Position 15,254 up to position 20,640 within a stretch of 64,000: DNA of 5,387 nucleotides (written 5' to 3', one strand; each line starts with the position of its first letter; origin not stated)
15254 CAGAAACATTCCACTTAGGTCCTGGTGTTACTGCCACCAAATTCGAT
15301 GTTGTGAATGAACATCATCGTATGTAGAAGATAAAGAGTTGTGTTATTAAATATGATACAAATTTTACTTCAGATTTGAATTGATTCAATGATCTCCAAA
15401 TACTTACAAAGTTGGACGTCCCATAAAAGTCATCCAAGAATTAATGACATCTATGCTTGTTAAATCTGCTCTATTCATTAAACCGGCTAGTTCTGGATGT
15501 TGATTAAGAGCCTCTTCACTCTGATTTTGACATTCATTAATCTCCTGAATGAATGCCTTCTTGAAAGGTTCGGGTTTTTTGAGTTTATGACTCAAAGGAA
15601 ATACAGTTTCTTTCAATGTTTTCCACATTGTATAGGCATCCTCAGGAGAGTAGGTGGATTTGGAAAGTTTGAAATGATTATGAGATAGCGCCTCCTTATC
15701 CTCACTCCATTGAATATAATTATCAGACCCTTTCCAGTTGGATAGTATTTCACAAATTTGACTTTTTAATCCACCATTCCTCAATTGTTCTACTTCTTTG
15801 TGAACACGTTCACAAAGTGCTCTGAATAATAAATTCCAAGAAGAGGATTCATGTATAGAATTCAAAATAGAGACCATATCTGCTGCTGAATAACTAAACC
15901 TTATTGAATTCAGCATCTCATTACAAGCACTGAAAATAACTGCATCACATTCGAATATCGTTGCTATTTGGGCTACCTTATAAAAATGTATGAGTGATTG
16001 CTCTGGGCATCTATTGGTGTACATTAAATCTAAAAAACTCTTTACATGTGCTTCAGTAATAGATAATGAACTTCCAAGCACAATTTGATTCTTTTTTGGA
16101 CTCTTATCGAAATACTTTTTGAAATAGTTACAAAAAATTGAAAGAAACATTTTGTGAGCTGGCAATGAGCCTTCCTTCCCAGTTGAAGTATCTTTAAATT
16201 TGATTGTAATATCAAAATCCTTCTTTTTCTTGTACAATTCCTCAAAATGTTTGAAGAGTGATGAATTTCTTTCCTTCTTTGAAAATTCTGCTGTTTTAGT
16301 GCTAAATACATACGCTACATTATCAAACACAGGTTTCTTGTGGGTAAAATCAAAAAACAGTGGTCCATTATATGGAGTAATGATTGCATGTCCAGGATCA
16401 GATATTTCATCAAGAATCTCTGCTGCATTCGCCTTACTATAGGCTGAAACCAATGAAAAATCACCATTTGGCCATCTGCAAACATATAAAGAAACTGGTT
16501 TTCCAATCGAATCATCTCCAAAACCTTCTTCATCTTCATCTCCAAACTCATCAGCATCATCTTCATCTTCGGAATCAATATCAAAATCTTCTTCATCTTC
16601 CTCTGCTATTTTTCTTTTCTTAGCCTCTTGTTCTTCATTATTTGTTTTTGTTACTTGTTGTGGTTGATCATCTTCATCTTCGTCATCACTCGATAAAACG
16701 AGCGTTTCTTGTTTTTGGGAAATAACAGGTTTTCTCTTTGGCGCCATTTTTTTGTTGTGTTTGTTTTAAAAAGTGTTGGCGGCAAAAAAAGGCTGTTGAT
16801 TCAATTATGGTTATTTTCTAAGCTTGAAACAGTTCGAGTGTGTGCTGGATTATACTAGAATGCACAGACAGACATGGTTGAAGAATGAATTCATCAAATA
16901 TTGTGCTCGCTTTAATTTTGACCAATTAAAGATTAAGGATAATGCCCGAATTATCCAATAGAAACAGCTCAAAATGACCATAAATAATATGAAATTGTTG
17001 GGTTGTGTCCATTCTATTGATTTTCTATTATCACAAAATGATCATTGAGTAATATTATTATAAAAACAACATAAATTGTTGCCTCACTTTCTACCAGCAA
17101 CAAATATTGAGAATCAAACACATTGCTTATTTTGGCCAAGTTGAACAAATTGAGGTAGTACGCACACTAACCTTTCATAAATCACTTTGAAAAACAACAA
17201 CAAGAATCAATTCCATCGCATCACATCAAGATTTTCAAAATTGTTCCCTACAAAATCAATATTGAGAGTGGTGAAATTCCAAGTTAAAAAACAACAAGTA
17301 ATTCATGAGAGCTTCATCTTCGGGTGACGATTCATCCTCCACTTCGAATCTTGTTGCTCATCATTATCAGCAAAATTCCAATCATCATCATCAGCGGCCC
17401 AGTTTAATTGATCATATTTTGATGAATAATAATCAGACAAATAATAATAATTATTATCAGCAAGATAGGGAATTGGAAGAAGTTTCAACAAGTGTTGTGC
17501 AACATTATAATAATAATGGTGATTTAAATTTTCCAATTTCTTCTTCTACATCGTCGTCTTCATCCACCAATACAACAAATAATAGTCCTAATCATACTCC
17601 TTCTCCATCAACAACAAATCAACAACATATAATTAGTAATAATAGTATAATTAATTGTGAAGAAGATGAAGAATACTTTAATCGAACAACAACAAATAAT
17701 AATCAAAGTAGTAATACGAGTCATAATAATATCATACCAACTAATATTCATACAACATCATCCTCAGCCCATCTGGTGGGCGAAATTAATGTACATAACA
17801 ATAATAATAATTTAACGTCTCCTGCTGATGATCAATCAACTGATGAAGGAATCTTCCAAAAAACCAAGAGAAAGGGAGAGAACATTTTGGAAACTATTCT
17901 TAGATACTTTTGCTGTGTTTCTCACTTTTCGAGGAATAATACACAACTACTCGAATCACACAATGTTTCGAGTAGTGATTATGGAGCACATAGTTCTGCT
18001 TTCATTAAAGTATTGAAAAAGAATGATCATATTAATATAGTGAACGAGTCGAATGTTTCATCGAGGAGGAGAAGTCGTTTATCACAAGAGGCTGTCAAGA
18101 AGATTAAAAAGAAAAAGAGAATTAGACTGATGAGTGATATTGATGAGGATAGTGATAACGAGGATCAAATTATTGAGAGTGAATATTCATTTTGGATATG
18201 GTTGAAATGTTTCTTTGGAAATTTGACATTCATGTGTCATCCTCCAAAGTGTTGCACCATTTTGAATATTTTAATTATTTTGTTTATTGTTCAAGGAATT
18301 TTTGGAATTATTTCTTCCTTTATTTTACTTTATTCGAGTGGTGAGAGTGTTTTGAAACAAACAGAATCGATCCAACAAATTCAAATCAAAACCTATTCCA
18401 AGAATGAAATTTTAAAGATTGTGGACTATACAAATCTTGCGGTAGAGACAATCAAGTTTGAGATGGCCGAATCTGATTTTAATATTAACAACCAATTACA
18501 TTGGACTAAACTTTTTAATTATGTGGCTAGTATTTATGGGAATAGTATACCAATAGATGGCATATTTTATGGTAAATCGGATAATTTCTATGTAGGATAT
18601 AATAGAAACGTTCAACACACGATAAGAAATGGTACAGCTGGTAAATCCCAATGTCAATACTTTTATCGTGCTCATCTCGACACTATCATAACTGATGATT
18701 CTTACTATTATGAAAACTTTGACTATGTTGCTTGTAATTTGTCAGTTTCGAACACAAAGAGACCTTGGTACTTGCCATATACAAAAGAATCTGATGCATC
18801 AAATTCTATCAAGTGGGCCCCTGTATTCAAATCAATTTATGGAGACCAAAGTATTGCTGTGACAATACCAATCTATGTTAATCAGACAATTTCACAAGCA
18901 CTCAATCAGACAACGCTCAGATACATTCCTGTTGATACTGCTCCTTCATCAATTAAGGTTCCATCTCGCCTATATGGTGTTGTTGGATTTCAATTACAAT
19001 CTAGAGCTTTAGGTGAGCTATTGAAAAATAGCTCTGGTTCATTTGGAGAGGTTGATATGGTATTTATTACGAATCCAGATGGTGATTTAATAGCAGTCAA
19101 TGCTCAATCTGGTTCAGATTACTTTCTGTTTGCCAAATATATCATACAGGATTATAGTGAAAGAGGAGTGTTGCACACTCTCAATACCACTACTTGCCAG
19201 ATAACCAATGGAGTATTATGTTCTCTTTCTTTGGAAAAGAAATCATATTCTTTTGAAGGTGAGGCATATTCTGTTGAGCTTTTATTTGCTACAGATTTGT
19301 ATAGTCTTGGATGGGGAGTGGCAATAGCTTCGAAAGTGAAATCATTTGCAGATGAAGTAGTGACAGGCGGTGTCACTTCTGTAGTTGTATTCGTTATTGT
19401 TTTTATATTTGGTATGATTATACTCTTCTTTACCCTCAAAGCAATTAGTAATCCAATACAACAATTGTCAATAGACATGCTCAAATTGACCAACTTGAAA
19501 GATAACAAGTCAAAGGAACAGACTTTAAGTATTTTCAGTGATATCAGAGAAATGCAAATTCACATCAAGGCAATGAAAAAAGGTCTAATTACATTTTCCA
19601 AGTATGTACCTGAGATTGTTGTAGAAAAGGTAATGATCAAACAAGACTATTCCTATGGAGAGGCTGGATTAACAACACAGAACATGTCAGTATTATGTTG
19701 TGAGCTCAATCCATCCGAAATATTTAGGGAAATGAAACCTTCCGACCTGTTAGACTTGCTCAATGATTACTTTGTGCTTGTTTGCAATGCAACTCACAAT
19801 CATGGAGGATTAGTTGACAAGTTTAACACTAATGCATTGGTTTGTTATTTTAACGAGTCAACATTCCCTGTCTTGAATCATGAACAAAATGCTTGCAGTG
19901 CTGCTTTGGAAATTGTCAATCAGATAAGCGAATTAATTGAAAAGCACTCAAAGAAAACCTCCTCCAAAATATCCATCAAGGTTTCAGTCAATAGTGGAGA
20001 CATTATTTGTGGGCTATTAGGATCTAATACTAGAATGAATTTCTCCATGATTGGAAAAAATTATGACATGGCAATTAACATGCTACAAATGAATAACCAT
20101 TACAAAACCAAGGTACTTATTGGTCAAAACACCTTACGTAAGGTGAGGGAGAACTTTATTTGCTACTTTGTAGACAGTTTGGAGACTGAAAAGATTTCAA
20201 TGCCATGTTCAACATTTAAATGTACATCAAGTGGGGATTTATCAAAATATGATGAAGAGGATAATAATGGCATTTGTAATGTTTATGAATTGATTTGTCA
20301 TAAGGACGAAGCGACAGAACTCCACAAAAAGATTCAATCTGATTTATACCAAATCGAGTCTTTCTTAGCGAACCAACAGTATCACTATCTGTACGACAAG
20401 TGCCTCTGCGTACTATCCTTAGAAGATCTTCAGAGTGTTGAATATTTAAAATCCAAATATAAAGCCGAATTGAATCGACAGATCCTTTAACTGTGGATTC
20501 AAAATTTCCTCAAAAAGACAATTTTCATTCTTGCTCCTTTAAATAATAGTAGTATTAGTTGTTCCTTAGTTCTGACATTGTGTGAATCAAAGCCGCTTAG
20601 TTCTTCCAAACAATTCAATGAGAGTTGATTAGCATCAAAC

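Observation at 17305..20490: Receptor-type Cache/HAMP protein with a catalytically degenerate class III cyclase domain (pseudo-cyclase)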

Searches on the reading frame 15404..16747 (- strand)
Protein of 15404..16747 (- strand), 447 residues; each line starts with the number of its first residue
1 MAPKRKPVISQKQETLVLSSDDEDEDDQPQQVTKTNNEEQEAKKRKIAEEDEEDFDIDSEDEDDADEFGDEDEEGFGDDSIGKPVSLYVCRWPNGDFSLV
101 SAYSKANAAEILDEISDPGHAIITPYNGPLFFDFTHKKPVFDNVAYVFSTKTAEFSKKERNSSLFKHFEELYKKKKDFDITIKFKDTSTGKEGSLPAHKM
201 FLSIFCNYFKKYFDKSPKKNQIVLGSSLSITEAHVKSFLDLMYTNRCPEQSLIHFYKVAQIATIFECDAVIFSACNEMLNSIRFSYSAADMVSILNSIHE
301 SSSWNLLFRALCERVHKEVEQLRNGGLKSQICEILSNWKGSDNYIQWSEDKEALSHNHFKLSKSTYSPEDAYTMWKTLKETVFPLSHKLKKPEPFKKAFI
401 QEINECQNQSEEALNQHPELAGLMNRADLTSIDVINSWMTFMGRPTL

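Call 12: search_protein_families(library=pfam, proteins=[window:15404-16747:-], max_evalue=0.001)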
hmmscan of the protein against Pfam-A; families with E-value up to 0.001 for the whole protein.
window:15404-16747:- (447 aa): 1 family
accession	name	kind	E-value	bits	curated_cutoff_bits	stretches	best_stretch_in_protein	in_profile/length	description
PF00651.37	BTB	-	8.5e-10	39.2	20.5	1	168-279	1-106/110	BTB/POZ domain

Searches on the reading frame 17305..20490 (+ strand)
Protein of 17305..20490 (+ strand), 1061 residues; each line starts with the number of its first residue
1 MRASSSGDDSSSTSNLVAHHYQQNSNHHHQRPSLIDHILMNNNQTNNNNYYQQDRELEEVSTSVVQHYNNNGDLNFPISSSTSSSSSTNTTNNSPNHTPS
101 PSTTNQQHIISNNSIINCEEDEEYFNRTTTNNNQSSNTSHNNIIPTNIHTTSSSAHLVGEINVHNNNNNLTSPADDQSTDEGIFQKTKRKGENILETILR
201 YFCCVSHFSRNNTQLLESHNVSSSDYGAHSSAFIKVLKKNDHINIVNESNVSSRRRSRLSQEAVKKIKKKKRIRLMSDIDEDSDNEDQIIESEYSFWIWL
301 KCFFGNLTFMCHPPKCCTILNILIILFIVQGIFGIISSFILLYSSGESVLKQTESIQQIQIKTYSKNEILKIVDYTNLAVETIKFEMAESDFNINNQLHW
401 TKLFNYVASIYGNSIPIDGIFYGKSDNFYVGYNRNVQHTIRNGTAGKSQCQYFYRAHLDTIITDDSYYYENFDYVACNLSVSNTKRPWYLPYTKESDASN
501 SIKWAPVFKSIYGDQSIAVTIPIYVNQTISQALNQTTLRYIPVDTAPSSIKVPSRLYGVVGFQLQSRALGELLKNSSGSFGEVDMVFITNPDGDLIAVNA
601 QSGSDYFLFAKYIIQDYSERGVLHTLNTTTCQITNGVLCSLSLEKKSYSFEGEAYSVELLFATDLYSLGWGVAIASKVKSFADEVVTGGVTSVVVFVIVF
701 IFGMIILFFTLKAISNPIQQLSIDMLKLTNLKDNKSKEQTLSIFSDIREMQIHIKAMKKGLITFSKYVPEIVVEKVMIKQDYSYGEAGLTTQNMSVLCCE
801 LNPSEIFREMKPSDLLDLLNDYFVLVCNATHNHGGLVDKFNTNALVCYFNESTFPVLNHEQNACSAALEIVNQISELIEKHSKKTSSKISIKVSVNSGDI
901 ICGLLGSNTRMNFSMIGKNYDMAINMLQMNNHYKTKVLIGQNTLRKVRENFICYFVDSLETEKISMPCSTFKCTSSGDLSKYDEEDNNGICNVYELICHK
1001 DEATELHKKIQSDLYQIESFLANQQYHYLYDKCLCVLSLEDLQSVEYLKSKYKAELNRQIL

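Call 3: search_protein_families(library=pfam, proteins=[window:17305-20490:+], max_evalue=1)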
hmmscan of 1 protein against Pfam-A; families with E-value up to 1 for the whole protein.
window:17305-20490:+ (1061 aa): 1 family
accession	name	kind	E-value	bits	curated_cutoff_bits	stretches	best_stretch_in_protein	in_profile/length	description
PF00211.25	Guanylate_cyc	-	5.7e-06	26.5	21.9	1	792-946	7-154/183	Adenylate and Guanylate cyclase catalytic domain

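Call 4: search_solved_structures(query=window:17305-20487:+, max_evalue=1, show_alignments=3)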
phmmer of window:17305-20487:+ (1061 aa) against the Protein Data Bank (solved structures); distinct sequences matched with E-value up to 1: 14.
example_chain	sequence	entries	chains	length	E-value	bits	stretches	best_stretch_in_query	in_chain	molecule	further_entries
3r5g_A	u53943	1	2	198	9e-10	40.4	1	804-974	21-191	CyaB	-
2w01_A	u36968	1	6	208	1.7e-06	29.5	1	808-925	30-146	ADENYLATE CYCLASE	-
6fht_A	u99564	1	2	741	2e-06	29.3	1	763-924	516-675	Bacteriophytochrome,Adenylate cyclase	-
4cm2_A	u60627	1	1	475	0.00034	21.9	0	803-931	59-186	ADENYLATE CYCLASE TYPE 10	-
4oya_A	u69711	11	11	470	0.00037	21.8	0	803-931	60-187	Adenylate cyclase type 10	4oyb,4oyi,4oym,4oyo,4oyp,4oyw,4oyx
4clf_A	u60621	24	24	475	0.00038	21.7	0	803-931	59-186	ADENYLATE CYCLASE TYPE 10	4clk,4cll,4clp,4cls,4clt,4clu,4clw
4cm0_A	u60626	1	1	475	0.00044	21.5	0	803-931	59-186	SOLUBLE ADENYLYL CYCLASE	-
6aoa_A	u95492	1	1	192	0.0011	20.2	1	856-961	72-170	Bacterio-rhodopsin/guanylyl cyclase 1 fusion protein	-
6ao9_A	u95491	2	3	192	0.0016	19.7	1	856-961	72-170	Bacterio-rhodopsin/guanylyl cyclase 1 fusion protein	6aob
8buz_A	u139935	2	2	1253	0.0061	17.8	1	792-923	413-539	Adenylate cyclase type 8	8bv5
1wc0_A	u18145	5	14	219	0.012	16.8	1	811-928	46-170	ADENYLATE CYCLASE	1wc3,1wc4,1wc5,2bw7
5oyh_A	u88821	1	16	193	0.012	16.7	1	857-962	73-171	Nucleotide cyclase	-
1wc1_A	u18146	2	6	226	0.013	16.7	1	811-928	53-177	ADENYLATE CYCLASE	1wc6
6sir_A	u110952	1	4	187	0.017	16.3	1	857-962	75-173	Nucleotide cyclase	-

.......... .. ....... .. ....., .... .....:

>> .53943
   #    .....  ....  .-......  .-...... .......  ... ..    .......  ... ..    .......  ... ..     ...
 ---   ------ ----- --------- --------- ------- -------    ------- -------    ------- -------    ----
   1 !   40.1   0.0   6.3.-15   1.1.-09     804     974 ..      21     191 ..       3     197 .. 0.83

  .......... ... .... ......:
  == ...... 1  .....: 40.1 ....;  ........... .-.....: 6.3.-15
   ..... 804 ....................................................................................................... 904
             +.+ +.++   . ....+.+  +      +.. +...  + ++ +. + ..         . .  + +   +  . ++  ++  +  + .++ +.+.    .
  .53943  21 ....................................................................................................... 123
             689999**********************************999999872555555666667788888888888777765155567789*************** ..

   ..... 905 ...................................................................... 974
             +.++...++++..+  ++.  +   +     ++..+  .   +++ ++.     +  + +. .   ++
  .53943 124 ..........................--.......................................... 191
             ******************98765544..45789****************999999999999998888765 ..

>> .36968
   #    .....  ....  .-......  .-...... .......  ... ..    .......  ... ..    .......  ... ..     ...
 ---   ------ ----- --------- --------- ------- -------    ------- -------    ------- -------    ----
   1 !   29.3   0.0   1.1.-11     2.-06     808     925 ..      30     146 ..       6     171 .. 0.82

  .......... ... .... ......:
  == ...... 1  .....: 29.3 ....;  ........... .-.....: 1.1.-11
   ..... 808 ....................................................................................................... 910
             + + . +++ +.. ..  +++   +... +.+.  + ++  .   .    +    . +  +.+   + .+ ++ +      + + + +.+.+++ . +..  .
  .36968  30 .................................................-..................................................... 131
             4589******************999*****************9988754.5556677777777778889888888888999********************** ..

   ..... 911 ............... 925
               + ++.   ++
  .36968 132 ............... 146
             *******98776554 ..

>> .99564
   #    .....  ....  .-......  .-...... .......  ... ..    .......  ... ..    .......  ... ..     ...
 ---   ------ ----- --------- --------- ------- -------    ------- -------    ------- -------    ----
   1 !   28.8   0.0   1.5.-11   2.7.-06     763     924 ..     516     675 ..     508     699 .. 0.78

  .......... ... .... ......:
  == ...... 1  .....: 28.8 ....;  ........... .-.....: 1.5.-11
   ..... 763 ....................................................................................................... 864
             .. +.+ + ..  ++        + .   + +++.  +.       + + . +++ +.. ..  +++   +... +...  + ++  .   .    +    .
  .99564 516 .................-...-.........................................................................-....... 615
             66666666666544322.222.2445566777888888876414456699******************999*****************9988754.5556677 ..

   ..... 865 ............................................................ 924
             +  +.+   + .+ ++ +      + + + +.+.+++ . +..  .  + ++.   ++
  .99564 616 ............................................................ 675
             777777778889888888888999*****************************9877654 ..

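Call 5: find_encoding_contigs(protein=window:17305-20487:+, flank=10000, max_places=4)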
Protein window:17305-20487:+ (1061 aa): no gene with exactly this product is on record in the collection.
